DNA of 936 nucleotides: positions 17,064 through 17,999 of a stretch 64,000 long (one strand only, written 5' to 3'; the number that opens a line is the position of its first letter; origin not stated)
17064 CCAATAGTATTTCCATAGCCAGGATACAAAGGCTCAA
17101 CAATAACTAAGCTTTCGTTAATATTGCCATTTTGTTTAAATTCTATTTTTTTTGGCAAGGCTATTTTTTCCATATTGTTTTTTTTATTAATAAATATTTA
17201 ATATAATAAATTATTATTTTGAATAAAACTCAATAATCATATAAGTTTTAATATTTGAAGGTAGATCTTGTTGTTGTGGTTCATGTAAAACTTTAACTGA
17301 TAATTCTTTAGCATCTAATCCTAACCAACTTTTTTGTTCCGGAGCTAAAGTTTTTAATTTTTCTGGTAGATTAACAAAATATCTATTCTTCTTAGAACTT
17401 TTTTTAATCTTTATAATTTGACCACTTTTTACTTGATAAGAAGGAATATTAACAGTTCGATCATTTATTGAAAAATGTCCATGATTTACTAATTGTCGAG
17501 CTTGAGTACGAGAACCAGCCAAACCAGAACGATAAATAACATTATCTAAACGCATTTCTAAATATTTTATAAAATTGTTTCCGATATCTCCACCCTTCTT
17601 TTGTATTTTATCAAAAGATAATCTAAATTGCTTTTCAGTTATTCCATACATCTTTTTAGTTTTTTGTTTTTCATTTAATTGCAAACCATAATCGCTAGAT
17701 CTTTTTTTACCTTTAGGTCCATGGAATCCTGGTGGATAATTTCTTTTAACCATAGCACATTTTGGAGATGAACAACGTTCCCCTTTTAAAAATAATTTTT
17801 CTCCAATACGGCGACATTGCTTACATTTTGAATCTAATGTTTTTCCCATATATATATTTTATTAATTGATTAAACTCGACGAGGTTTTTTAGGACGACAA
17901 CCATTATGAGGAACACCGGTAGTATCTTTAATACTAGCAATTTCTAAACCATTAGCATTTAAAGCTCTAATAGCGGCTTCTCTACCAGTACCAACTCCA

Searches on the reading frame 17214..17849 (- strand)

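Call 43: search_protein_families(library=pfam, proteins=[window:17214-17849:-], max_evalue=0.001)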
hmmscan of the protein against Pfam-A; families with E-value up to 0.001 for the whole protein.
window:17214-17849:- (211 aa): 2 families
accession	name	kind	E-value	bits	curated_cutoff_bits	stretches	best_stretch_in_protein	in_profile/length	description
PF00163.24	Ribosomal_S4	-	1.3e-23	83.9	23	1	6-98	4-95/95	Ribosomal protein S4/S9 N-terminal domain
PF01479.30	S4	-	3.1e-18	65.6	22.8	1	99-146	1-48/48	S4 domain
